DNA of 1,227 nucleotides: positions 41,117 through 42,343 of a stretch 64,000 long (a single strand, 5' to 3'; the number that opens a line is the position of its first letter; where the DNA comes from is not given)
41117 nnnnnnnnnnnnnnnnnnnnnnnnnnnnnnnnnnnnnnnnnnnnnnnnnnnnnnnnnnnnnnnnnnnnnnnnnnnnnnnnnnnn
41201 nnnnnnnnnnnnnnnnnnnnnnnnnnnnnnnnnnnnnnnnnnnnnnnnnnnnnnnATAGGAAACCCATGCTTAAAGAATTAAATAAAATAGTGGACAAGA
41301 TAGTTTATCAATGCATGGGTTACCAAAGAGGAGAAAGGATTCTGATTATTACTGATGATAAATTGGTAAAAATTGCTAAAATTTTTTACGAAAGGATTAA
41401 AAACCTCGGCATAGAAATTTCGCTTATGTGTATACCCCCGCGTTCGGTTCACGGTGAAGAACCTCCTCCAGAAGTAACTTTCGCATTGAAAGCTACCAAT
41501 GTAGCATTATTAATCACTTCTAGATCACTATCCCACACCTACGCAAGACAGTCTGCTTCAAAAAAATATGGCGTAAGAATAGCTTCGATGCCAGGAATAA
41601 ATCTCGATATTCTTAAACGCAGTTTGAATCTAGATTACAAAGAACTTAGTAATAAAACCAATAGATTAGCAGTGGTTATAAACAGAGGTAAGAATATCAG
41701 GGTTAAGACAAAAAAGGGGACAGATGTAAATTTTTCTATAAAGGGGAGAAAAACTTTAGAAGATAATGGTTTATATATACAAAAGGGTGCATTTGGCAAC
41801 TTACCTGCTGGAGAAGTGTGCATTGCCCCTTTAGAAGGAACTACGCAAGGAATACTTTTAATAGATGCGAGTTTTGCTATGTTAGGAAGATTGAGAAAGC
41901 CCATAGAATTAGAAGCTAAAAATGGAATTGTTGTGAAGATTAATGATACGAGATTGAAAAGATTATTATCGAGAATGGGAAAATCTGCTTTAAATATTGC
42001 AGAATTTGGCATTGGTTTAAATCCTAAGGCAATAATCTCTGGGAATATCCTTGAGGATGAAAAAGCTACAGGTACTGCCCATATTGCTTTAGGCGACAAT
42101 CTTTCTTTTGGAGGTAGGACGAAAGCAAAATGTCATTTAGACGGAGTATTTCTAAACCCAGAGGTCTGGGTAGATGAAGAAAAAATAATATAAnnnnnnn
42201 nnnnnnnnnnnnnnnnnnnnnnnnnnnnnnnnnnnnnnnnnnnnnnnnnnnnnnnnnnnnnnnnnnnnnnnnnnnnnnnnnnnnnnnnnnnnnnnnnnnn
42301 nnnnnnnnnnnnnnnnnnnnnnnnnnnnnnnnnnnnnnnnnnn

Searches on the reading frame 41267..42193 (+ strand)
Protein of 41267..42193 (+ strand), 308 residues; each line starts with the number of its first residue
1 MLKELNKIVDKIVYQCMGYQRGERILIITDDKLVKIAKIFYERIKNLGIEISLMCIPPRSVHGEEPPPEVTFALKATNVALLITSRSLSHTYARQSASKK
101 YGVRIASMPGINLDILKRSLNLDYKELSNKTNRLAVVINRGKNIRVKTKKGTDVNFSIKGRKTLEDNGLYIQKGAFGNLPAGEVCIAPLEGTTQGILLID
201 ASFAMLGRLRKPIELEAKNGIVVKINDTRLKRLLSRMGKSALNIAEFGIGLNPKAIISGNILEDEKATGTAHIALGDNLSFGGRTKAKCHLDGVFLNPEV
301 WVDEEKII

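Call 9: search_protein_families(library=pfam, proteins=[window:41267-42193:+])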
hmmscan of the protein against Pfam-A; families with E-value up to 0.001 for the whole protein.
window:41267-42193:+ (308 aa): 1 family
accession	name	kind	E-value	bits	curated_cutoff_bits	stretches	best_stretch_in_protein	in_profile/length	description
PF02073.20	Peptidase_M29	-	1.6e-12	47.4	27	1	125-281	186-352/406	Thermophilic metalloprotease (M29)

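Call 20: find_homologous_proteins(query=window:41267-42190:+, max_evalue=1e-40)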
Query window:41267-42190:+ (308 aa): 3389 proteins with E <= 1e-40 among 5098 candidates; the best 120 are listed.
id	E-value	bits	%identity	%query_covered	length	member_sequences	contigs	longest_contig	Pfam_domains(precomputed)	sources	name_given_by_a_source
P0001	2.9e-197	672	100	100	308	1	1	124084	PF02073.21,PF26233.1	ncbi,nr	ncbi:MAG: aminopeptidase [Candidatus Omnitrophica bacterium]|nr:aminopeptidase [Candidatus Omnitroph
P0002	5.3e-139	481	69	99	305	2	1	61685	PF02073.21,PF26233.1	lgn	-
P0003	1.7e-137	476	67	99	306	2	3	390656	PF02073.21,PF26233.1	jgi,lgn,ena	-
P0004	8.5e-135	467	68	98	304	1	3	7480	PF02073.21,PF26233.1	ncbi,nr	ncbi:MAG: aminopeptidase [Candidatus Omnitrophica bacterium]|nr:aminopeptidase [Candidatus Omnitroph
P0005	1.5e-129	450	65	98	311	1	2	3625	PF02073.21,PF26233.1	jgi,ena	-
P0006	6.7e-128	444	64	100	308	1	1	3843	PF02073.21,PF26233.1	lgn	-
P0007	5.8e-127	441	64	99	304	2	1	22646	PF02073.21,PF26233.1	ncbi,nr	ncbi:MAG: aminopeptidase [Candidatus Omnitrophica bacterium]|nr:aminopeptidase [Candidatus Omnitroph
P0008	5.2e-119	415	62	97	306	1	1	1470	PF02073.21,PF26233.1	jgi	jgi:leucyl aminopeptidase (aminopeptidase T)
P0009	1.3e-118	414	63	97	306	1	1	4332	PF02073.21,PF26233.1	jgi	jgi:leucyl aminopeptidase (aminopeptidase T)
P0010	6.3e-115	402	60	98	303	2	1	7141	PF02073.21,PF26233.1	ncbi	-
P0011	3.9e-111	389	63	92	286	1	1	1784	PF02073.21,PF26233.1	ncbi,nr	ncbi:MAG: aminopeptidase, partial [Candidatus Omnitrophica bacterium]|nr:aminopeptidase [Candidatus 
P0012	1.4e-110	387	60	95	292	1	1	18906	PF02073.21,PF26233.1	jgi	-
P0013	5.5e-110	385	56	99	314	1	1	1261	PF02073.21,PF26233.1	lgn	-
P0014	7.6e-108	378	56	97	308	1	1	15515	PF02073.21,PF26233.1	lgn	-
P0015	9.0e-108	378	56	98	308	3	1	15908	PF02073.21,PF26233.1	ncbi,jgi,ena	-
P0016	2.5e-107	377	55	100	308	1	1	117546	PF02073.21,PF26233.1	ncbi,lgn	-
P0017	1.1e-105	371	55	100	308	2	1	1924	PF02073.21,PF26233.1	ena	-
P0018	2.0e-105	370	55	97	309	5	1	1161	PF02073.21,PF26233.1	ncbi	-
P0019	1.1e-104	368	56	98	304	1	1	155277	PF02073.21,PF26233.1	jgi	jgi:leucyl aminopeptidase (aminopeptidase T)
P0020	1.5e-104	367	55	98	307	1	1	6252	PF02073.21,PF26233.1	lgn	-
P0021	2.8e-104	367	53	98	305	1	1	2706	PF02073.21,PF26233.1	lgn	-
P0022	2.1e-102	360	52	100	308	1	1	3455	PF02073.21,PF26233.1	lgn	-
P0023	4.7e-102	359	52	97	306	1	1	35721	PF02073.21,PF26233.1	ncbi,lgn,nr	ncbi:MAG: aminopeptidase [Candidatus Omnitrophica bacterium]|nr:aminopeptidase [Candidatus Omnitroph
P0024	3.2e-101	357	53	99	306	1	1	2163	PF02073.21,PF26233.1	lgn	-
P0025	4.1e-101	356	53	97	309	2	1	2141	PF02073.21,PF26233.1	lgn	-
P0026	5.7e-100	352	52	100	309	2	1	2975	PF02073.21,PF26233.1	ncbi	-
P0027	9.0e-100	352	52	98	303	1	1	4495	PF02073.21,PF26233.1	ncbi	-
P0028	2.4e-99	350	53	99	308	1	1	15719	PF02073.21,PF26233.1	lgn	-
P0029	5.3e-99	349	54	97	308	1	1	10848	PF02073.21,PF26233.1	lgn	-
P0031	9.8e-99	348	53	98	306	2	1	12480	PF02073.21,PF26233.1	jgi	jgi:leucyl aminopeptidase (aminopeptidase T)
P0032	2.1e-98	347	52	97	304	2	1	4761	PF02073.21,PF26233.1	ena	-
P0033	4.5e-98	346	51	98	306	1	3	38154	PF02073.21,PF26233.1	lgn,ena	-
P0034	5.9e-98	346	52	98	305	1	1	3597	PF02073.21,PF26233.1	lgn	-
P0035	6.4e-98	346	53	98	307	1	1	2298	PF02073.21,PF26233.1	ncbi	-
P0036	7.5e-98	345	52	97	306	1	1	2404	PF02073.21,PF26233.1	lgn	-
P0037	1.3e-97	345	53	97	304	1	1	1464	PF02073.21,PF26233.1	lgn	-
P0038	1.6e-97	344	54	93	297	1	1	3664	PF02073.21,PF26233.1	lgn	-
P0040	4.9e-97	343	50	98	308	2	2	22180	PF02073.21,PF26233.1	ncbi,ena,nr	ncbi:MAG: aminopeptidase [Candidatus Omnitrophica bacterium]|nr:aminopeptidase [Candidatus Omnitroph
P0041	6.4e-97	342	54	99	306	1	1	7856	PF02073.21,PF26233.1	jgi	jgi:leucyl aminopeptidase (aminopeptidase T)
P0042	8.5e-97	342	51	100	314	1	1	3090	PF02073.21,PF26233.1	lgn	-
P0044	1.4e-96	341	51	98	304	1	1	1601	PF02073.21,PF26233.1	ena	-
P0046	2.1e-96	341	51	100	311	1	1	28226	PF02073.21,PF26233.1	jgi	-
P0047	2.5e-96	341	51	98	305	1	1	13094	PF02073.21,PF26233.1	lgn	-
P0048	2.8e-96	340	51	98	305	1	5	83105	PF02073.21,PF26233.1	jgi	-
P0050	8.6e-96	339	51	98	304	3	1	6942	PF02073.21,PF26233.1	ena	-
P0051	1.7e-95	338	51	96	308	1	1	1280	PF02073.21,PF26233.1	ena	-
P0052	2.5e-95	337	49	99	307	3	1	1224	PF02073.21,PF26233.1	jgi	-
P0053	4.6e-95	336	50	98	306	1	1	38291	PF02073.21,PF26233.1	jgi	-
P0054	4.8e-95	336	54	96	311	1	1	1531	PF02073.21,PF26233.1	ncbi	-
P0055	7.2e-95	336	52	96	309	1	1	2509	PF02073.21,PF26233.1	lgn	-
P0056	8.1e-95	336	50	98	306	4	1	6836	PF02073.21,PF26233.1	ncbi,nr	ncbi:MAG: aminopeptidase [Candidatus Omnitrophica bacterium]|nr:aminopeptidase [Candidatus Omnitroph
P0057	1.6e-94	335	51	98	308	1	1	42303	PF02073.21,PF26233.1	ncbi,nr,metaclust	ncbi:MAG: hypothetical protein A2Z72_02075 [Omnitrophica bacterium RBG_13_46_9]|nr:MAG: hypothetical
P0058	2.0e-94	334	52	98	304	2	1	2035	PF02073.21,PF26233.1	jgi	-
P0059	2.3e-94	334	49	98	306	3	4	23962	PF02073.21,PF26233.1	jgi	-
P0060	4.3e-94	333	51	100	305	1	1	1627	PF02073.21,PF26233.1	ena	-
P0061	5.4e-94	333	50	97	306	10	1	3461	PF02073.21,PF26233.1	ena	-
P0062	6.4e-94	333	50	98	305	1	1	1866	PF02073.21,PF26233.1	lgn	-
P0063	7.1e-94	332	48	99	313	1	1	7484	PF02073.21,PF26233.1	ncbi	ncbi:MAG: aminopeptidase [Candidatus Omnitrophota bacterium]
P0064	9.5e-94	332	51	97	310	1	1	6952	PF02073.21,PF26233.1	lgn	-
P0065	9.9e-94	332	49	97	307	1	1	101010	PF02073.21,PF26233.1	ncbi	ncbi:MAG: aminopeptidase [Candidatus Omnitrophota bacterium]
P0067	1.3e-93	332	48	98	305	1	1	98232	PF02073.21,PF26233.1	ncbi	ncbi:aminopeptidase [Candidatus Omnitrophota bacterium]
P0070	3.4e-93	330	48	98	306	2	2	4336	PF02073.21,PF26233.1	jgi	-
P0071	4.2e-93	330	50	97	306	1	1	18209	PF02073.21,PF26233.1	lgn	-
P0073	8.8e-93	329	51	98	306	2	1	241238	PF02073.21,PF26233.1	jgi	-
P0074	1.1e-92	329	49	96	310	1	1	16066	PF02073.21,PF26233.1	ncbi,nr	ncbi:MAG: aminopeptidase [Candidatus Saelkia tenebricola]|nr:aminopeptidase [Candidatus Saelkia tene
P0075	1.2e-92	328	49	97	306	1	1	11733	PF02073.21,PF26233.1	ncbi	-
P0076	1.3e-92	328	50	98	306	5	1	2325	PF02073.21,PF26233.1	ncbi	-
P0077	1.3e-92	328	49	98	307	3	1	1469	PF02073.21,PF26233.1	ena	-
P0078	2.0e-92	328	51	96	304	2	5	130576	PF02073.21,PF26233.1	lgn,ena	-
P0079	2.2e-92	328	51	98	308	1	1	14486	PF02073.21,PF26233.1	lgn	-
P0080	4.7e-92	326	50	97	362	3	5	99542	PF02073.21,PF26233.1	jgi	-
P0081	8.2e-92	326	48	98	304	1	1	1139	PF02073.21,PF26233.1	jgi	-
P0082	9.8e-92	325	50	98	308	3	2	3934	PF02073.21,PF26233.1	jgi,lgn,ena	-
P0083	1.4e-91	325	49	95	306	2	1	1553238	PF02073.21,PF26233.1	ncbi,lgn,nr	ncbi:MAG: aminopeptidase [Candidatus Omnitrophota bacterium]|nr:MAG: aminopeptidase [Candidatus Omni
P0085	2.3e-91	324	50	98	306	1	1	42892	PF02073.21,PF26233.1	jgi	-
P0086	2.9e-91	324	50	100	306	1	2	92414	PF02073.21,PF26233.1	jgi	-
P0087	3.1e-91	324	50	98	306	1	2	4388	PF02073.21,PF26233.1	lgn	-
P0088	3.2e-91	324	49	97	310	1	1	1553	PF02073.21,PF26233.1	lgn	-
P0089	3.7e-91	324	48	98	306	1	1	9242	PF02073.21,PF26233.1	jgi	jgi:leucyl aminopeptidase (aminopeptidase T)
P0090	7.8e-91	322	50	96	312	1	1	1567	PF02073.21,PF26233.1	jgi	jgi:leucyl aminopeptidase (aminopeptidase T)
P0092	1.7e-90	321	50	96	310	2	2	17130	PF02073.21,PF26233.1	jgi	jgi:leucyl aminopeptidase (aminopeptidase T)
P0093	1.9e-90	321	49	98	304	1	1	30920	PF02073.21,PF26233.1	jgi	-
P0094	2.0e-90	321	50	94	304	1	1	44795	PF02073.21,PF26233.1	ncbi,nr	ncbi:MAG: aminopeptidase [Candidatus Omnitrophica bacterium]|nr:aminopeptidase [Candidatus Omnitroph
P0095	5.7e-90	320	49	99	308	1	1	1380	PF02073.21,PF26233.1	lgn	-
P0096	7.3e-90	319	50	98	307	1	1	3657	PF02073.21,PF26233.1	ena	-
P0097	8.6e-90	319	48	98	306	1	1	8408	PF02073.21,PF26233.1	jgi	jgi:leucyl aminopeptidase (aminopeptidase T)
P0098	8.7e-90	319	50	98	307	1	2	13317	PF02073.21,PF26233.1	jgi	-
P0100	2.3e-88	314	50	96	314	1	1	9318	PF02073.21,PF26233.1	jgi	-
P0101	4.5e-88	313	49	98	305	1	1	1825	PF02073.21,PF26233.1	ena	-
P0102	7.9e-88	313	50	98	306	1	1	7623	PF02073.21,PF26233.1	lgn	-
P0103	1.0e-87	312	48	96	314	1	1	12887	PF02073.21,PF26233.1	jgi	-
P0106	1.8e-87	311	47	97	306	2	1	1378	PF02073.21,PF26233.1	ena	-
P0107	2.3e-87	311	50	99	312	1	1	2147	PF02073.21,PF26233.1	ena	-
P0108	2.9e-87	311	50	96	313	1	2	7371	PF02073.21,PF26233.1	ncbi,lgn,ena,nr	ncbi:MAG: aminopeptidase [Candidatus Omnitrophica bacterium]|nr:aminopeptidase [Candidatus Omnitroph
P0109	3.1e-87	311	49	97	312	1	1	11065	PF02073.21,PF26233.1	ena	-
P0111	9.7e-87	309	48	97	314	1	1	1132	PF02073.21,PF26233.1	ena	-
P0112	3.4e-86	307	50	97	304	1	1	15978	PF02073.21,PF26233.1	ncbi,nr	ncbi:MAG: aminopeptidase [Candidatus Omnitrophica bacterium]|nr:aminopeptidase [Candidatus Omnitroph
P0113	3.6e-86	307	48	99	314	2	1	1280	PF02073.21,PF26233.1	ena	-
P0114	5.6e-86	307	47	96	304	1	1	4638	PF02073.21,PF26233.1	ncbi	-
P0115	7.3e-86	306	47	98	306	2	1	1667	PF02073.21,PF26233.1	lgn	-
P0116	1.0e-85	306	49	98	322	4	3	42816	PF02073.21,PF26233.1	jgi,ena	-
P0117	3.4e-85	304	50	98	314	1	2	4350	PF02073.21,PF26233.1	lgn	-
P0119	5.3e-85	303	47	96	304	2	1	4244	PF02073.21,PF26233.1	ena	-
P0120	1.8e-84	302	50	97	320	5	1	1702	PF02073.21,PF26233.1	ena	-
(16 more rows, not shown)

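Call 21: find_encoding_contigs(protein=P0002, flank=10000, max_places=2)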
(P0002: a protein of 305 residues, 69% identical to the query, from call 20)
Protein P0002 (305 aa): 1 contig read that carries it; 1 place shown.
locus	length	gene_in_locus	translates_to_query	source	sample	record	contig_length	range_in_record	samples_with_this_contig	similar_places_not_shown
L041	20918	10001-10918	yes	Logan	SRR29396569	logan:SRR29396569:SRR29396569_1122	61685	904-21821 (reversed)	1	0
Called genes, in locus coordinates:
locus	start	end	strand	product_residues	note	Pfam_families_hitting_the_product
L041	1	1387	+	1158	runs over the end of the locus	PF02811:PHP, PF07733:DNA_pol3_alpha, PF17657:DNA_pol3_finger, PF14579:HHH_6, PF01336:tRNA_anti-codon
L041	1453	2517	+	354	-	PF00022:Actin (weak), PF06723:MreB_Mbl, PF11104:PilM_2 (faint), PF00012:HSP70, PF14450:FtsA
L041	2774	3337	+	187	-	PF04085:MreC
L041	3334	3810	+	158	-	-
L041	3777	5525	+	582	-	PF03717:PBP_dimer, PF00905:Transpeptidase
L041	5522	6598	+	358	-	PF01098:FTSW_RODA_SPOVE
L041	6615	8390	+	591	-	PF19864:Radical_SAM_N2, PF04055:Radical_SAM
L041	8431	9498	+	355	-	PF00437:T2SSE, PF13401:AAA_22 (weak)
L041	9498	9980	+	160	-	PF13584:BatD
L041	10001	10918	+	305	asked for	PF26233:NicX, PF02073:Peptidase_M29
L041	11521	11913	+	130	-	PF01471:PG_binding_1, PF09374:PG_binding_3 (faint)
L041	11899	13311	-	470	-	PF03692:CxxCxxCC (weak), PF09924:LPG_synthase_C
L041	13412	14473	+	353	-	PF21016:RlmN_N, PF04055:Radical_SAM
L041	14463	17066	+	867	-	PF00675:Peptidase_M16, PF05193:Peptidase_M16_C, PF00675:Peptidase_M16, PF05193:Peptidase_M16_C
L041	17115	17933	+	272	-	PF01875:Memo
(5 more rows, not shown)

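Call 22: find_encoding_contigs(protein=P0003, flank=10000, max_places=2)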
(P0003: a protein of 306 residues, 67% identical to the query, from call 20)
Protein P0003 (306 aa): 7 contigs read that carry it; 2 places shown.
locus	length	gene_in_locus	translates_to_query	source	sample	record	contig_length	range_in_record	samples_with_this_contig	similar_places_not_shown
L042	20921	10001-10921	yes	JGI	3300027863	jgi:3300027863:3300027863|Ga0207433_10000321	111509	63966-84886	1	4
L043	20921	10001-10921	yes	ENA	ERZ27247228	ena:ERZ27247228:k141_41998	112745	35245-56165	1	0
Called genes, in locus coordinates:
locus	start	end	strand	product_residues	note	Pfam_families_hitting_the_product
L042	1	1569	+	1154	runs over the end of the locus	PF02811:PHP, PF07733:DNA_pol3_alpha, PF17657:DNA_pol3_finger, PF14579:HHH_6, PF01336:tRNA_anti-codon (weak)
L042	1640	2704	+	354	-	PF00022:Actin (weak), PF06723:MreB_Mbl, PF11104:PilM_2 (faint), PF00012:HSP70, PF14450:FtsA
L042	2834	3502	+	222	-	PF04085:MreC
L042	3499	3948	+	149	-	-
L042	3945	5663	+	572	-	PF03717:PBP_dimer, PF00905:Transpeptidase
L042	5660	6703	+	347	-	PF01098:FTSW_RODA_SPOVE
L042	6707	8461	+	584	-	PF19864:Radical_SAM_N2, PF04055:Radical_SAM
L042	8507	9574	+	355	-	PF00437:T2SSE, PF13401:AAA_22 (weak)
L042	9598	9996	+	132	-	PF13584:BatD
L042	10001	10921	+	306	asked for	PF26233:NicX, PF02073:Peptidase_M29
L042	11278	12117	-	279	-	-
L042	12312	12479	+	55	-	-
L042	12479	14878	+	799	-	PF00044:Gp_dh_N, PF02800:Gp_dh_C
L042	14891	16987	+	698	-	PF12836:HHH_3 (faint), PF01116:F_bP_aldolase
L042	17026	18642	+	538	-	PF03320:FBPase_glpX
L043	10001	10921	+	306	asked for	PF26233:NicX, PF02073:Peptidase_M29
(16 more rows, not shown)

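Call 23: find_encoding_contigs(protein=P0004, flank=10000, max_places=2)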
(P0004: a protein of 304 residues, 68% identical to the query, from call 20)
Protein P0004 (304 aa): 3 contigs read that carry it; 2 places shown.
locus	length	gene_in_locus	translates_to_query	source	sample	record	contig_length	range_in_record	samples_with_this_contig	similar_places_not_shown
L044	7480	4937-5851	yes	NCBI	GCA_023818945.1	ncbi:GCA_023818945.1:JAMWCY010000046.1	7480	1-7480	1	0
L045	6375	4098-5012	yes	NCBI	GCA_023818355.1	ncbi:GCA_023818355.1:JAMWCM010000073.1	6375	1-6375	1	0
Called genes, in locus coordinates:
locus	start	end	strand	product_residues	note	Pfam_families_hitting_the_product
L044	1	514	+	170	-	PF00905:Transpeptidase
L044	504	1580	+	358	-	PF01098:FTSW_RODA_SPOVE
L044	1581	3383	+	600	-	PF19864:Radical_SAM_N2, PF04055:Radical_SAM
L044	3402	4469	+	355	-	PF00437:T2SSE, PF13401:AAA_22 (weak)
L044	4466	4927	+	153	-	PF13584:BatD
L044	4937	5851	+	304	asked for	PF26233:NicX, PF02073:Peptidase_M29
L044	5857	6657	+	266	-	PF01790:LGT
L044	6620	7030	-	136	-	-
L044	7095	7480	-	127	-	PF00872:Transposase_mut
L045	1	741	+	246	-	PF01098:FTSW_RODA_SPOVE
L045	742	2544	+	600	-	PF19864:Radical_SAM_N2, PF04055:Radical_SAM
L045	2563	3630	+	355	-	PF00437:T2SSE, PF13401:AAA_22 (weak)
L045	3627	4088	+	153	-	PF13584:BatD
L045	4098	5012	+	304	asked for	PF26233:NicX, PF02073:Peptidase_M29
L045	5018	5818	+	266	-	PF01790:LGT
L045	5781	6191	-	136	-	-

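Call 24: find_encoding_contigs(protein=P0007, flank=10000, max_places=2)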
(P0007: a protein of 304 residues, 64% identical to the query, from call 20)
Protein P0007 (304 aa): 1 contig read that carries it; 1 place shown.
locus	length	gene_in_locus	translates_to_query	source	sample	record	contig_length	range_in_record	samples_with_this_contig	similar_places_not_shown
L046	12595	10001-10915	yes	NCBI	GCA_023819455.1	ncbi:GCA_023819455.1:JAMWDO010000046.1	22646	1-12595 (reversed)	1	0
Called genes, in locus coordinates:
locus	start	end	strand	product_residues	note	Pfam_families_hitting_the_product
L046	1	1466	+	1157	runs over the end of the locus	PF02811:PHP, PF07733:DNA_pol3_alpha, PF17657:DNA_pol3_finger, PF14579:HHH_6, PF01336:tRNA_anti-codon (weak)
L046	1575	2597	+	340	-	PF00022:Actin (weak), PF06723:MreB_Mbl, PF11104:PilM_2 (faint), PF00012:HSP70, PF14450:FtsA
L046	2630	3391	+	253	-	PF04085:MreC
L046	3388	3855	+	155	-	PF04093:MreD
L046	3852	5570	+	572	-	PF03717:PBP_dimer, PF00905:Transpeptidase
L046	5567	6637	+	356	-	PF01098:FTSW_RODA_SPOVE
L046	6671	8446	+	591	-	PF19864:Radical_SAM_N2, PF04055:Radical_SAM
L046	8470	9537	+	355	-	PF00437:T2SSE, PF13401:AAA_22 (weak)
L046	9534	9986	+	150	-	PF13584:BatD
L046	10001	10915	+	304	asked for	PF26233:NicX, PF02073:Peptidase_M29 (weak)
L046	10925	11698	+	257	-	PF01790:LGT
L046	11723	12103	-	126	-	-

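Call 31: find_encoding_contigs(protein=P0016, flank=6000, max_places=1)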
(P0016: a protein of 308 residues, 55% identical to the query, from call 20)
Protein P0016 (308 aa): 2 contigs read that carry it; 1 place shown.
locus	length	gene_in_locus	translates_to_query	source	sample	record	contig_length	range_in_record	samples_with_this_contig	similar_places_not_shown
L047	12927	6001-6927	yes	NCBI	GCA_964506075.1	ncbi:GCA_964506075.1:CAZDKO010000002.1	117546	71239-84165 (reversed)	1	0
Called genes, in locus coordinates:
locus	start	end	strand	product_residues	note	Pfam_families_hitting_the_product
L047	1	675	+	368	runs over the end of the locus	PF01098:FTSW_RODA_SPOVE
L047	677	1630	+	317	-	PF01745:IPT (weak), PF13671:AAA_33 (faint), PF01715:IPPT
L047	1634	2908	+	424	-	PF13167:GTP-bdg_N, PF16360:GTP-bdg_M, PF00009:GTP_EFTU (faint), PF01926:MMR_HSR1, PF16897:MMR_HSR1_Xtn (weak), PF19275:HflX_C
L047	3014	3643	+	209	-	-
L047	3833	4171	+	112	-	-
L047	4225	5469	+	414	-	PF01966:HD, PF13286:HD_assoc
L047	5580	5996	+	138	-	PF00892:EamA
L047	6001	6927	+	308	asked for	PF26233:NicX, PF02073:Peptidase_M29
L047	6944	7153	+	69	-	-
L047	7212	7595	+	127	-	-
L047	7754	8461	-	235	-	PF01479:S4, PF00849:PseudoU_synth_2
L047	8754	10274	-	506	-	PF01040:UbiA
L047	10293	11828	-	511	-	PF13185:GAF_2, PF00990:GGDEF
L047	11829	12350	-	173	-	PF14512:TM1586_NiRdase, PF00881:Nitroreductase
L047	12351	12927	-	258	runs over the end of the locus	PF01435:Peptidase_M48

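Call 32: find_encoding_contigs(protein=P0019, flank=6000, max_places=1)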
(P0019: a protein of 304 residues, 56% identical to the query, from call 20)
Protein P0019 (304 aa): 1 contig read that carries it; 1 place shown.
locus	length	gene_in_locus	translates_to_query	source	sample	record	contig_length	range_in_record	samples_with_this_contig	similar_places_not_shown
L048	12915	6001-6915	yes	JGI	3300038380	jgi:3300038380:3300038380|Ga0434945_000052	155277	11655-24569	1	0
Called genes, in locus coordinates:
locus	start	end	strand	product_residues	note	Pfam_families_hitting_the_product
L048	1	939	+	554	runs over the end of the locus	PF25596:CPSase_L_D1, PF02222:ATP-grasp (weak), PF02786:CPSase_L_D2, PF07478:Dala_Dala_lig_C (weak), PF02787:CPSase_L_D3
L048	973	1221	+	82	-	PF02700:PurS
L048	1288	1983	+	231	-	PF13507:GATase_5, PF01965:DJ-1_PfpI, PF07685:GATase_3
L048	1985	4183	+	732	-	PF18072:FGAR-AT_linker, PF00586:AIRS, PF02769:AIRS_C, PF00586:AIRS, PF02769:AIRS_C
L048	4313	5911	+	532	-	PF06418:CTP_synth_N, PF00117:GATase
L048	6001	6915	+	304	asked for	PF26233:NicX, PF02073:Peptidase_M29 (weak)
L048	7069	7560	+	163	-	PF00011:HSP20, PF04969:CS (faint), PF17886:ArsA_HSP20 (weak)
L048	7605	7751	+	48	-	-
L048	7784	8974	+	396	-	PF01555:N6_N4_Mtase, PF01170:UPF0020 (weak)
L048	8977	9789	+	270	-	PF09520:HinfI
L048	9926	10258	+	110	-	-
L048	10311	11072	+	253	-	PF00303:Thymidylat_synt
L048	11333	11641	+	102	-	PF13248:Zn_ribbon_3 (weak)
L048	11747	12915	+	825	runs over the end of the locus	PF00754:F5_F8_type_C, PF22633:F5_F8_type_C_2, PF00933:Glyco_hydro_3, PF01915:Glyco_hydro_3_C, PF14310:Fn3-like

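Call 33: find_encoding_contigs(protein=P0012, flank=6000, max_places=1)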
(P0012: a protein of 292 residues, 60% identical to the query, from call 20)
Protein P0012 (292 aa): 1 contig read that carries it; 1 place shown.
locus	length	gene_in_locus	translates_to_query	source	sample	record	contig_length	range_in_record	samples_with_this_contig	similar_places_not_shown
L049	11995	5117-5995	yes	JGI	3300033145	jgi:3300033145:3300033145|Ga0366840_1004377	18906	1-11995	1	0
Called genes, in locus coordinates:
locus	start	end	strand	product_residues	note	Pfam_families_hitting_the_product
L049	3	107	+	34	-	?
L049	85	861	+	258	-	-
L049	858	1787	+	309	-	PF02540:NAD_synthase, PF01171:ATP_bind_3, PF06508:QueC (faint), PF00958:GMP_synt_C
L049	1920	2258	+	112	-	PF09685:MamF_MmsF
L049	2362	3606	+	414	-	PF01966:HD, PF13286:HD_assoc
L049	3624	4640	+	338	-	PF01699:Na_Ca_ex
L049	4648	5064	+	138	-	PF00892:EamA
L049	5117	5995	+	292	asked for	PF26233:NicX, PF02073:Peptidase_M29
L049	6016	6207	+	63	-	-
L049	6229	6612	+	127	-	-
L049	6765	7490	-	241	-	PF01479:S4, PF22421:SYY_C-terminal (weak), PF00849:PseudoU_synth_2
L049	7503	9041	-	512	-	PF01590:GAF (weak), PF13185:GAF_2, PF00990:GGDEF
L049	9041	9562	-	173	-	PF14512:TM1586_NiRdase, PF00881:Nitroreductase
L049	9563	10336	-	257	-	PF01435:Peptidase_M48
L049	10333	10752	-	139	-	PF01894:YjbQ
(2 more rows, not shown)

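Call 34: find_encoding_contigs(protein=P0015, flank=6000, max_places=1)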
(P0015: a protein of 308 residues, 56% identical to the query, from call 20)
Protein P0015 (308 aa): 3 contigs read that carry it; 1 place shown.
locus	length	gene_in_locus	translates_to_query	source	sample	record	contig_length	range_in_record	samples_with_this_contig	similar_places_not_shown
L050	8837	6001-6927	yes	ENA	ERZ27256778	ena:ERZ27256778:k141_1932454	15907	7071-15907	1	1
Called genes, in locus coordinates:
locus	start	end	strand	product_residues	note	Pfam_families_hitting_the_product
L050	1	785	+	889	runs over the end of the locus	-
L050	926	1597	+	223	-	-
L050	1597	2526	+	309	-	PF02540:NAD_synthase, PF01171:ATP_bind_3, PF06508:QueC (faint), PF00958:GMP_synt_C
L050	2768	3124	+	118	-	PF09685:MamF_MmsF, PF16166:TIC20 (weak)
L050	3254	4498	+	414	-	PF01966:HD, PF13286:HD_assoc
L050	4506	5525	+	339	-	PF01699:Na_Ca_ex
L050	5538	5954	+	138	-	PF00892:EamA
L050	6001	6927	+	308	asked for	PF02073:Peptidase_M29 (faint), PF26233:NicX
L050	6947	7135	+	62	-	-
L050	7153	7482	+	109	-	-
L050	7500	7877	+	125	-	-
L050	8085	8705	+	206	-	-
